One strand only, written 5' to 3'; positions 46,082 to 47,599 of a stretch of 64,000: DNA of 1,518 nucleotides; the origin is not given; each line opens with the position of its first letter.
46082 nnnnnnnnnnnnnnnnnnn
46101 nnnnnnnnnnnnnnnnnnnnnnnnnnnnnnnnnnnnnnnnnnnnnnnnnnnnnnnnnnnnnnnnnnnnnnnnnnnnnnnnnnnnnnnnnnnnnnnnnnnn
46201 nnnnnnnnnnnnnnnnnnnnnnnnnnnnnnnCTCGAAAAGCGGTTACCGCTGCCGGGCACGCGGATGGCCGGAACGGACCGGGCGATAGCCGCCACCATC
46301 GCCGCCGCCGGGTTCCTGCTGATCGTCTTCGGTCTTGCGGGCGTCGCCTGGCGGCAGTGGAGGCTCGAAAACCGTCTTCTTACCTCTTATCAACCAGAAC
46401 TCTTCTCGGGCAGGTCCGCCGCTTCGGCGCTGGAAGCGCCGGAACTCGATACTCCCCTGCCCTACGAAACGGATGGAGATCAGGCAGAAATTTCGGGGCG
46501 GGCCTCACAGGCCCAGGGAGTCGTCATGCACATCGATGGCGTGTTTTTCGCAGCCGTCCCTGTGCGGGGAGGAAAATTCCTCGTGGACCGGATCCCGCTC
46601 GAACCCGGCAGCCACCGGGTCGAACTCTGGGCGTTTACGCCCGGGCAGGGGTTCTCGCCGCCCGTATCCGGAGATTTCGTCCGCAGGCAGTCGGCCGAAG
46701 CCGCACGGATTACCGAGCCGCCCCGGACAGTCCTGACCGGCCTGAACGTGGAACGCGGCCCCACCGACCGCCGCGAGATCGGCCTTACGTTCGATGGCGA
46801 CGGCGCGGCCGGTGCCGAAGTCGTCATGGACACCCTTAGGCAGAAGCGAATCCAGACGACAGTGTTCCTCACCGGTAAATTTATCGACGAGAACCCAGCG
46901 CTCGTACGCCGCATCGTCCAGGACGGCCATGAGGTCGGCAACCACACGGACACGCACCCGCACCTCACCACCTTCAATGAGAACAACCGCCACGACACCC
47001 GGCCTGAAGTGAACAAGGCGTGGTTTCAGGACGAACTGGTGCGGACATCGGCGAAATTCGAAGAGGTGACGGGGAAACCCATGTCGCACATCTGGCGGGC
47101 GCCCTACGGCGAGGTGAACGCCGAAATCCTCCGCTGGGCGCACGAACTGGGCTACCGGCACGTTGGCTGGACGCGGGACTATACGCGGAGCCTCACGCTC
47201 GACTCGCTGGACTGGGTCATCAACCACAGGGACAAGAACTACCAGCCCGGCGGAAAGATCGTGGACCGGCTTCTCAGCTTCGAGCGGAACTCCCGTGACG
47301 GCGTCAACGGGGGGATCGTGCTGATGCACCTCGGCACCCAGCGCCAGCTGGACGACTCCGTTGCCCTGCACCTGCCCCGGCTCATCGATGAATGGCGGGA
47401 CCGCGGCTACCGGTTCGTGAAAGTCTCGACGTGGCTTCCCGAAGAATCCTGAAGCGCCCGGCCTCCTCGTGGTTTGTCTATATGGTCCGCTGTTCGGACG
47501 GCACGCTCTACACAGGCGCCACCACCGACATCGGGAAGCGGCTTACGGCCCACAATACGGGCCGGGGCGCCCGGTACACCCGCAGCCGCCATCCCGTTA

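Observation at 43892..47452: Unusual fusion: ~780-aa coiled coil + single TM helix + C-terminal NodB polysaccharide deacetylase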

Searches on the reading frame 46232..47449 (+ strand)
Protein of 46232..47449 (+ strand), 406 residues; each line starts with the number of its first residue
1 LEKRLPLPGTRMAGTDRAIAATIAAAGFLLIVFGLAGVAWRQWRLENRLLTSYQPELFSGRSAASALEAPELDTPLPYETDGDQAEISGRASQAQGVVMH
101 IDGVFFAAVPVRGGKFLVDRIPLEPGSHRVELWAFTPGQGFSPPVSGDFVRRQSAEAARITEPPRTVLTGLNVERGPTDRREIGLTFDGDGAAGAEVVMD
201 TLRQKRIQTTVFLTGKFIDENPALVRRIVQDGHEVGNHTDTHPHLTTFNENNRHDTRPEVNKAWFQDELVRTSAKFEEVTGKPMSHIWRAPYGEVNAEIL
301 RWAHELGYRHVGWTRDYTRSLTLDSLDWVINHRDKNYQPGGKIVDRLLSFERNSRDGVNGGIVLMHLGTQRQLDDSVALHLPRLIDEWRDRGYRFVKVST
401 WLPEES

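Call 14: find_homologous_proteins(query=window:46232-47449:+, max_evalue=1e-10)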
Query window:46232-47449:+ (406 aa): 417 proteins with E <= 1e-10 among 8000 candidates; the best 120 are listed.
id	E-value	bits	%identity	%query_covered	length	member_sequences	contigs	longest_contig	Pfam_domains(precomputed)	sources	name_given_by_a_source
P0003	8.5e-94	333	51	76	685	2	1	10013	PF01522.27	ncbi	ncbi:MAG: polysaccharide deacetylase family protein, partial [Bdellovibrionota bacterium]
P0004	1.4e-70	257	39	93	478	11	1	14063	PF01522.27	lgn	-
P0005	2.0e-70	256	50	62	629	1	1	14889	PF01522.27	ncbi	ncbi:MAG: polysaccharide deacetylase family protein [Thermodesulfobacteriota bacterium]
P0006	2.3e-70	256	40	94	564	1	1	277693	PF01522.27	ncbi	-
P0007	3.0e-70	255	45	69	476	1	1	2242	PF01522.27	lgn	-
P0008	4.3e-70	255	53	57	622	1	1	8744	PF01522.27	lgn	-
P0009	8.5e-70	254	42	78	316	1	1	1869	PF01522.27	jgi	jgi:peptidoglycan/xylan/chitin deacetylase (PgdA/CDA1 family)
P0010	1.1e-69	254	39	93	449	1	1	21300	PF01522.27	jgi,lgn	jgi:peptidoglycan/xylan/chitin deacetylase (PgdA/CDA1 family)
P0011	4.1e-69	252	50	60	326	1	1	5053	PF01522.27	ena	-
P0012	4.9e-69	251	42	85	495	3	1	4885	PF01522.27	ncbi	-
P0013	5.7e-69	251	50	58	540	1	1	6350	PF01522.27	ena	-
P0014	6.7e-69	251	50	59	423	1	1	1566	PF01522.27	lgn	-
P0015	1.0e-68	250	38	94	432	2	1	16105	PF01522.27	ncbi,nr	ncbi:MAG: polysaccharide deacetylase family protein [candidate division KSB1 bacterium]|nr:polysacch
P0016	1.8e-68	250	41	82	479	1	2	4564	PF01522.27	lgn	-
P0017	2.4e-68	249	49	57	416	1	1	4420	PF01522.27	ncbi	-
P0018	2.7e-68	249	39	93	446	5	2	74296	PF01522.27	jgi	jgi:peptidoglycan/xylan/chitin deacetylase (PgdA/CDA1 family)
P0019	3.7e-68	249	43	80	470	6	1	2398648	PF01522.27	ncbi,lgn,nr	ncbi:MAG: polysaccharide deacetylase family protein [Acidobacteriota bacterium]|nr:MAG: polysacchari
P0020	7.5e-68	248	39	81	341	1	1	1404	PF01522.27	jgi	jgi:peptidoglycan/xylan/chitin deacetylase (PgdA/CDA1 family)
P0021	9.5e-68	247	39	80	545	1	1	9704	PF01522.27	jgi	jgi:peptidoglycan/xylan/chitin deacetylase (PgdA/CDA1 family)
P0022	1.2e-67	247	45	66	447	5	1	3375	PF01522.27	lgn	-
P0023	2.7e-67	246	53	57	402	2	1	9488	PF01522.27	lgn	-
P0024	3.6e-67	245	54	55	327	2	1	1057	PF01522.27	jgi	jgi:peptidoglycan/xylan/chitin deacetylase (PgdA/CDA1 family)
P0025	4.4e-67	245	49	57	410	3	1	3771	PF01522.27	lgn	-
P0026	7.0e-67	244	43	78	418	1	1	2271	PF01522.27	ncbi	-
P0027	7.8e-67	244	50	59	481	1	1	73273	PF01522.27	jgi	jgi:peptidoglycan/xylan/chitin deacetylase (PgdA/CDA1 family)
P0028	1.1e-66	244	51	56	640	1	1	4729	PF01522.27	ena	-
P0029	1.3e-66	243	51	57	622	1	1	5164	PF01522.27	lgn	-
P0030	1.7e-66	243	44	63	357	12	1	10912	PF01522.27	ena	-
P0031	1.8e-66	243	52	55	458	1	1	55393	PF01522.27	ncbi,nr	ncbi:MAG TPA: polysaccharide deacetylase family protein [Thermoanaerobaculia bacterium]|nr:polysacch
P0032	2.4e-66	243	48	57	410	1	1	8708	PF01522.27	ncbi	-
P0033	2.5e-66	242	49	59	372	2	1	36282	PF01522.27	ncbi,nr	ncbi:MAG: polysaccharide deacetylase family protein [Deltaproteobacteria bacterium]|nr:polysaccharid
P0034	2.9e-66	242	51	57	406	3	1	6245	PF01522.27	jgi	-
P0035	3.4e-66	242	35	93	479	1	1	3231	PF01522.27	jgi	jgi:peptidoglycan/xylan/chitin deacetylase (PgdA/CDA1 family)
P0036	3.6e-66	242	51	58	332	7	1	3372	PF01522.27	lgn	-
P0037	6.5e-66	241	46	68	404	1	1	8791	PF01522.27,PF00643.30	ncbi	ncbi:MAG: polysaccharide deacetylase family protein [Acidobacteriota bacterium]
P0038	7.5e-66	241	50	57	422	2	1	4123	PF01522.27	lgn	-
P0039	7.7e-66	241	49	57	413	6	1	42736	PF01522.27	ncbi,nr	ncbi:MAG: hypothetical protein A3F88_08815 [Deltaproteobacteria bacterium RIFCSPLOWO2_12_FULL_42_16]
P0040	8.9e-66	241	49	59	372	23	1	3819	PF01522.27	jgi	jgi:peptidoglycan/xylan/chitin deacetylase (PgdA/CDA1 family)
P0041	1.0e-65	240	39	92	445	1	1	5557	PF01522.27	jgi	jgi:peptidoglycan/xylan/chitin deacetylase (PgdA/CDA1 family)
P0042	1.5e-65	240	37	93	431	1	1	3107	PF01522.27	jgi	jgi:peptidoglycan/xylan/chitin deacetylase (PgdA/CDA1 family)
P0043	1.9e-65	240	52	57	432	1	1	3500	PF01522.27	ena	-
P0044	2.1e-65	239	39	80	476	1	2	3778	PF01522.27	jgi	jgi:peptidoglycan/xylan/chitin deacetylase (PgdA/CDA1 family)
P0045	2.3e-65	239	39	78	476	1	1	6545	PF01522.27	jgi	jgi:peptidoglycan/xylan/chitin deacetylase (PgdA/CDA1 family)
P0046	2.3e-65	239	50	58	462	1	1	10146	PF01522.27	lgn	-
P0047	2.9e-65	239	48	57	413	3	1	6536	PF01522.27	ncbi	-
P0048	3.8e-65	239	50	57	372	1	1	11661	PF01522.27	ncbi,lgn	ncbi:MAG: polysaccharide deacetylase family protein [Thermodesulfobacteriota bacterium]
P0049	5.1e-65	238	42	79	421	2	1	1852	PF01522.27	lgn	-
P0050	6.1e-65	238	39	81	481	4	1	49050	PF01522.27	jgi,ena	-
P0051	9.0e-65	237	52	56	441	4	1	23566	PF01522.27,PF17936.8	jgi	jgi:peptidoglycan/xylan/chitin deacetylase (PgdA/CDA1 family)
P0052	9.0e-65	237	39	79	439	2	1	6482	PF01522.27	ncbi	-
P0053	1.1e-64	237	50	57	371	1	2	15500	PF01522.27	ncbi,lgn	ncbi:MAG: polysaccharide deacetylase family protein [Thermodesulfobacteriota bacterium]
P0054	1.1e-64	237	51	58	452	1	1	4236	PF01522.27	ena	-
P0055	1.2e-64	237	42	74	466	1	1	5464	PF01522.27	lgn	-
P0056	1.3e-64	237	38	84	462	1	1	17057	PF01522.27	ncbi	-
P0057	1.3e-64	237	42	79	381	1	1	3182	PF01522.27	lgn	-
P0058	1.6e-64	237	37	93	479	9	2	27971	PF01522.27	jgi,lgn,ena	-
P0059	1.6e-64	237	36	93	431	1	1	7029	PF01522.27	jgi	jgi:peptidoglycan/xylan/chitin deacetylase (PgdA/CDA1 family)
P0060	1.8e-64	236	47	57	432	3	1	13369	PF01522.27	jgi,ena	-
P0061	2.1e-64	236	38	79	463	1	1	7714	PF01522.27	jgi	jgi:peptidoglycan/xylan/chitin deacetylase (PgdA/CDA1 family)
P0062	2.7e-64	236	39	82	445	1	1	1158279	PF01522.27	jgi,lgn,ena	jgi:peptidoglycan/xylan/chitin deacetylase (PgdA/CDA1 family)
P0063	3.2e-64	236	42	78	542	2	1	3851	PF01522.27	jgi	-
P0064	3.5e-64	235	48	57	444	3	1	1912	PF01522.27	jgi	jgi:peptidoglycan/xylan/chitin deacetylase (PgdA/CDA1 family)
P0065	3.6e-64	235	51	56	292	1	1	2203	PF01522.27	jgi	jgi:peptidoglycan/xylan/chitin deacetylase (PgdA/CDA1 family)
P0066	4.0e-64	235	50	56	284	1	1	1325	PF01522.27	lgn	-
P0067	4.4e-64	235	48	57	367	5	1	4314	PF01522.27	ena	-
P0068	4.7e-64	235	49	57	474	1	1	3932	PF01522.27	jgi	-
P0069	4.7e-64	235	44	78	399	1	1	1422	PF01522.27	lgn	-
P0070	6.1e-64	235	50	60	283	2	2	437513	PF01522.27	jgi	jgi:peptidoglycan/xylan/chitin deacetylase (PgdA/CDA1 family)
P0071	6.5e-64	235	40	79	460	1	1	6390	PF01522.27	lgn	-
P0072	7.0e-64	234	39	74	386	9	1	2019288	PF01522.27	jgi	-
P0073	7.4e-64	234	46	62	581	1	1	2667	PF01522.27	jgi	jgi:peptidoglycan/xylan/chitin deacetylase (PgdA/CDA1 family)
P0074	7.5e-64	234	37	86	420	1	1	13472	PF01522.27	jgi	jgi:peptidoglycan/xylan/chitin deacetylase (PgdA/CDA1 family)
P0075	8.1e-64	234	51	55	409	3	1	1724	PF01522.27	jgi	jgi:peptidoglycan/xylan/chitin deacetylase (PgdA/CDA1 family)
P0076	1.3e-63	234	38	86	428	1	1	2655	PF01522.27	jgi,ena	jgi:peptidoglycan/xylan/chitin deacetylase (PgdA/CDA1 family)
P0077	1.5e-63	233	40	87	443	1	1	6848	PF01522.27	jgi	jgi:peptidoglycan-N-acetylglucosamine deacetylase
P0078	1.6e-63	233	49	57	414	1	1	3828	PF01522.27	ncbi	-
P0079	1.7e-63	233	43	77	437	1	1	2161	PF01522.27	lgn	-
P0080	2.1e-63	233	45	64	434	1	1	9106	PF01522.27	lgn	-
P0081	2.5e-63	233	50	56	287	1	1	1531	PF01522.27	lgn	-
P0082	2.6e-63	233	48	57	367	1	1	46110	PF01522.27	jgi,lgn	-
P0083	2.9e-63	232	41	78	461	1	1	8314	PF01522.27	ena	-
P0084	3.6e-63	232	48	58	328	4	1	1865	PF01522.27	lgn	-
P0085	5.1e-63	232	47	57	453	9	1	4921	PF01522.27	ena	-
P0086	5.2e-63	232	50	57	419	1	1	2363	PF01522.27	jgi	jgi:peptidoglycan/xylan/chitin deacetylase (PgdA/CDA1 family)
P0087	5.6e-63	231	48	57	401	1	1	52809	PF01522.27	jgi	-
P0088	5.9e-63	231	36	94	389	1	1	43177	PF01522.27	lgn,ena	-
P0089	6.6e-63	231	48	57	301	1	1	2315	PF01522.27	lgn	-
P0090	7.1e-63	231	36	95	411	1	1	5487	PF01522.27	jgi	-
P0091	7.4e-63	231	51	57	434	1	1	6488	PF01522.27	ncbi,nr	ncbi:MAG: polysaccharide deacetylase family protein [Deltaproteobacteria bacterium]|nr:polysaccharid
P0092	8.2e-63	231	41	79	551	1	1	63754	PF01522.27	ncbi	ncbi:MAG: polysaccharide deacetylase family protein [bacterium]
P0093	9.1e-63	231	48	59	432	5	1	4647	PF01522.27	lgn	-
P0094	9.4e-63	231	36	93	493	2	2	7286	PF01522.27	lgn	-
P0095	9.7e-63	231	50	58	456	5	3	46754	PF01522.27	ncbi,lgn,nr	ncbi:MAG TPA: polysaccharide deacetylase family protein [Candidatus Methylomirabilis sp.]|nr:polysac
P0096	1.1e-62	231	38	86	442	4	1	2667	PF01522.27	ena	-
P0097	1.1e-62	230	41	78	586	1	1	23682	PF01522.27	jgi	jgi:peptidoglycan/xylan/chitin deacetylase (PgdA/CDA1 family)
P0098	1.3e-62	230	49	57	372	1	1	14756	PF01522.27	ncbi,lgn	ncbi:MAG: polysaccharide deacetylase family protein [Thermodesulfobacteriota bacterium]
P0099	1.5e-62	230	38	78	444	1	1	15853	PF01522.27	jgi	jgi:peptidoglycan/xylan/chitin deacetylase (PgdA/CDA1 family)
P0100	1.6e-62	230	49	56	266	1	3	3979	PF01522.27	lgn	-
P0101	1.7e-62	230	40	77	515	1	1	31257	PF01522.27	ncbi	ncbi:MAG: polysaccharide deacetylase family protein [bacterium]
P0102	1.8e-62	230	48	59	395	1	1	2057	PF01522.27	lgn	-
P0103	2.1e-62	230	50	56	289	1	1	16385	PF01522.27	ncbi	-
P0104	2.9e-62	229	39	79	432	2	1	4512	PF01522.27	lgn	-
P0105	4.1e-62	229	50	57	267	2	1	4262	PF01522.27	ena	-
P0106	4.2e-62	229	46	62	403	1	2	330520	PF01522.27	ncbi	-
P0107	4.6e-62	228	39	79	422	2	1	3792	PF01522.27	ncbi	ncbi:MAG TPA: polysaccharide deacetylase family protein [Thermoanaerobaculia bacterium]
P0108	4.8e-62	228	50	57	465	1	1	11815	PF01522.27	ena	-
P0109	5.0e-62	228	50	58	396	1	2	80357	PF01522.27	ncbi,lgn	ncbi:MAG: polysaccharide deacetylase family protein [Acidobacteriota bacterium]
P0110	5.3e-62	228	48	60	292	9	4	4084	PF01522.27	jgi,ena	-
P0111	6.7e-62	228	49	57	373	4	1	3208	PF01522.27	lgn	-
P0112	7.7e-62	228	46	61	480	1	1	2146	PF01522.27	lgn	-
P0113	9.5e-62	227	36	86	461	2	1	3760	PF01522.27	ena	-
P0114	9.8e-62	227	47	59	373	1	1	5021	PF01522.27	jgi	-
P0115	1.3e-61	227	50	56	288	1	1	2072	PF01522.27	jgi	-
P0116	1.5e-61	227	41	80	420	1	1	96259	PF01522.27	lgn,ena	-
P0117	1.5e-61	227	47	60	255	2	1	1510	PF01522.27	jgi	jgi:peptidoglycan/xylan/chitin deacetylase (PgdA/CDA1 family)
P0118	1.6e-61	227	49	58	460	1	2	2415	PF01522.27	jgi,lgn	jgi:peptidoglycan/xylan/chitin deacetylase (PgdA/CDA1 family)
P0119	2.1e-61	226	50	57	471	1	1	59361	PF01522.27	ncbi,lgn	-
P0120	2.2e-61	226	49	58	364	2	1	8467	PF01522.27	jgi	-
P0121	2.4e-61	226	48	58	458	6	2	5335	PF01522.27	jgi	jgi:peptidoglycan/xylan/chitin deacetylase (PgdA/CDA1 family)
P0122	2.4e-61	226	48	57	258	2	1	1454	PF01522.27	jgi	jgi:peptidoglycan/xylan/chitin deacetylase (PgdA/CDA1 family)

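Call 19: search_solved_structures(query=window:46232-47449:+, max_evalue=0.00001, show_alignments=3)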
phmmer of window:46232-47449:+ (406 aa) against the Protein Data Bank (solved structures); distinct sequences matched with E-value up to 0.00001: 30.
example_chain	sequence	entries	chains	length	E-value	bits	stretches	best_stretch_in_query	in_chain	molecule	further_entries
5o6y_A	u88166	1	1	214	9.2e-18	67.6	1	175-344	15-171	Peptidoglycan N-acetylglucosamine deacetylase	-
5o6y_B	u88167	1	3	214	1.3e-16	63.8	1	175-344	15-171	Peptidoglycan N-acetylglucosamine deacetylase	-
4l1g_A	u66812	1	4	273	2.8e-16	62.7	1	175-344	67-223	Peptidoglycan N-acetylglucosamine deacetylase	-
1w17_A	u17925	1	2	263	1.4e-15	60.5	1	176-332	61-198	PROBABLE POLYSACCHARIDE DEACETYLASE PDAA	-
1ny1_A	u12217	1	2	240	1.4e-15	60.4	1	176-332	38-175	Probable polysaccharide deacetylase pdaA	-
1w1a_1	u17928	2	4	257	1.6e-15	60.2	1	176-332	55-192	PROBABLE POLYSACCHARIDE DEACETYLASE PDAA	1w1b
7y51_A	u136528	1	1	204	5.3e-15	58.5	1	176-403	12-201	Predicted xylanase/chitin deacetylase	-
2j13_A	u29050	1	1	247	9e-15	57.8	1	176-396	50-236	POLYSACCHARIDE DEACETYLASE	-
7fbw_A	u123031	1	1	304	2e-14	56.6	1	176-403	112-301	Predicted xylanase/chitin deacetylase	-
2cc0_A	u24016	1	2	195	5e-13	52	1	183-316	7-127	ACETYL-XYLAN ESTERASE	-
4m1b_A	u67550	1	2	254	3.8e-12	49.1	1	173-328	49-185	Polysaccharide deacetylase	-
2c1g_A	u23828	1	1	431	1e-10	44.4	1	180-399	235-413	PEPTIDOGLYCAN GLCNAC DEACETYLASE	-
2c1i_A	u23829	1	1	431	1.9e-10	43.5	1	181-399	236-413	PEPTIDOGLYCAN GLCNAC DEACETYLASE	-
7bly_A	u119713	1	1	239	2.2e-10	43.3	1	180-325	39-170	Aspergillus niger contig An12c0130, genomic contig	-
6hm9_A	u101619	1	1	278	2.6e-10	43.1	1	172-316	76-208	Putative polysaccharide deacetylase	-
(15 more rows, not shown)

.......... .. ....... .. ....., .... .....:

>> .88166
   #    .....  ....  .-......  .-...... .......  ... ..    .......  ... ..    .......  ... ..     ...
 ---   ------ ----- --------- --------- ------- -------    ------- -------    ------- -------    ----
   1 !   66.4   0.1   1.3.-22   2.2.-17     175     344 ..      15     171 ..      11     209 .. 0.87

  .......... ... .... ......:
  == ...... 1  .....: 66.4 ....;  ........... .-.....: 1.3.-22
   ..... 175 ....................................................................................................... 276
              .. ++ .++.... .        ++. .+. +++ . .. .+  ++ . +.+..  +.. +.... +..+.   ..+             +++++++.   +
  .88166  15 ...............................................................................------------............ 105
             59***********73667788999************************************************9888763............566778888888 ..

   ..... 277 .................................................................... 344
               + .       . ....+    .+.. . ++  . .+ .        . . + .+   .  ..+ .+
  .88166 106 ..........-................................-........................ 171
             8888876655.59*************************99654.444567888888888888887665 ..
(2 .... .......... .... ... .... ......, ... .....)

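Call 28: predict_structure(alignment_id=A3)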
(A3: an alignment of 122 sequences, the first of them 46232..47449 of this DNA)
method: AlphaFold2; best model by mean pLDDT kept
length: 406 residues; sequences in the alignment: 122
mean_pLDDT: 90.2   pTM: 0.65
mean pLDDT of the five models: 90.2, 89.7, 89.3, 89.2, 89.1
residues with pLDDT >= 90: 316; 70-90: 47; 50-70: 21; < 50: 22
segments of 3 or more residues with pLDDT < 50: 1-10, 57-62, 161-163
pLDDT, mean of each block of 10 residues (from residue 1): 45 68 94 95 85 53 72 94 94 95 91 96 90 92 95 70 62 96 98 96 98 98 98 98 96 94 98 99 98 93 97 92 96 96 98 94 97 95 98 98 77
secondary structure, 60 per line:
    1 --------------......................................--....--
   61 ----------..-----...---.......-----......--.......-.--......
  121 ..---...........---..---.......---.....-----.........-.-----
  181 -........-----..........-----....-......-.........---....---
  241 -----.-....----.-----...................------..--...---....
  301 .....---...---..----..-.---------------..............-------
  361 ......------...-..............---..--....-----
elements in order: H15-52 H55-58 E78-80 E84-90 E96-101 E104-110 E115-122 E126-136 E145-151 H155-159 H165-171 E182-189 H195-204 E210-213 H215-220 H222-230 E234-237 H248-251 H262-280 H297-305 E309-311 H340-353 E361-366 H377-390 H398-401

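Call 34: fold_search(model_id=the predicted structure, library=pdb)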
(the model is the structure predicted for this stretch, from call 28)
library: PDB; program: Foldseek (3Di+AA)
matches with E <= 10: 1689; with E <= 0.001: 130
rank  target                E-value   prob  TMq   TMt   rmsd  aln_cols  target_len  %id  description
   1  6hm9                  2.3e-17  1.00  0.45  0.66   9.0       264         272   22  Crystal structure of a BA3943 mutant,a CE4 family pseudoenzyme with restored enzymatic activity. (released 2019-10-09)
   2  4l1g_D                6.7e-17  1.00  0.47  0.88   2.3       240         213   24  Crystal structure of the Bc1960 peptidoglycan N-acetylglucosamine deacetylase from Bacillus cereus (released 2014-06-04)
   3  4l1g_A                8.6e-17  1.00  0.47  0.86   2.1       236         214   24  Crystal structure of the Bc1960 peptidoglycan N-acetylglucosamine deacetylase from Bacillus cereus (released 2014-06-04)
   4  6hpa                  9.7e-17  1.00  0.45  0.65   9.0       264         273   22  Crystal structure of a BA3943 mutant,a CE4 family pseudoenzyme (released 2019-10-09)
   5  5o6y_A                1.2e-16  1.00  0.47  0.87   2.1       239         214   24  Crystal structure of the Bc1960 peptidoglycan N-acetylglucosamine deacetylase in complex with 4-naphthalen-1-yl-~{N}-o (released 2018-06-20)
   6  7bkf                  1.3e-16  1.00  0.45  0.64   8.2       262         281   22  Crystal structure of WT BA3943, a CE4 family pseudoenzyme from Bacillus Anthracis (released 2021-05-19)
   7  1ny1_A                9.5e-16  1.00  0.46  0.76   2.9       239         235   25  CRYSTAL STRUCTURE OF B. SUBTILIS POLYSACCHARIDE DEACETYLASE NORTHEAST STRUCTURAL GENOMICS CONSORTIUM TARGET SR127. (released 2003-03-18)
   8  4m1b_A                2.5e-15  1.00  0.44  0.87   3.1       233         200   26  Structural Determination of BA0150, a Polysaccharide Deacetylase from Bacillus anthracis (released 2014-02-12)
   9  1w17_B                3.2e-15  1.00  0.47  0.79   2.8       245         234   26  Structure of Bacillus subtilis PdaA, a family 4 Carbohydrate esterase. (released 2005-01-10)
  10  7fbw                  4.8e-15  1.00  0.43  0.90   2.5       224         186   27  Acetylxylan esterase from Caldanaerobacter subterraneus subsp. tengcongensis (released 2021-10-27)
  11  2j13                  2.8e-14  1.00  0.43  0.81   3.3       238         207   25  Structure of a family 4 carbohydrate esterase from Bacillus anthracis (released 2006-10-03)
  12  2c1i                  6.1e-14  1.00  0.42  0.44  14.2       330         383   19  Structure of Streptococcus pneumoniae peptidoglycan deacetylase (SpPgdA) D 275 N Mutant. (released 2005-09-20)
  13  2c1g                  7.7e-14  1.00  0.41  0.43  15.1       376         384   18  Structure of Streptococcus pneumoniae peptidoglycan deacetylase (SpPgdA) (released 2005-09-15)
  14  2iw0                  1.9e-13  1.00  0.45  0.78   3.1       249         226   24  Structure of the chitin deacetylase from the fungal pathogen Colletotrichum lindemuthianum (released 2006-07-04)
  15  2cc0_B                3.1e-13  1.00  0.40  0.81   2.4       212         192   26  Family 4 carbohydrate esterase from Streptomyces lividans in complex with acetate (released 2006-01-23)
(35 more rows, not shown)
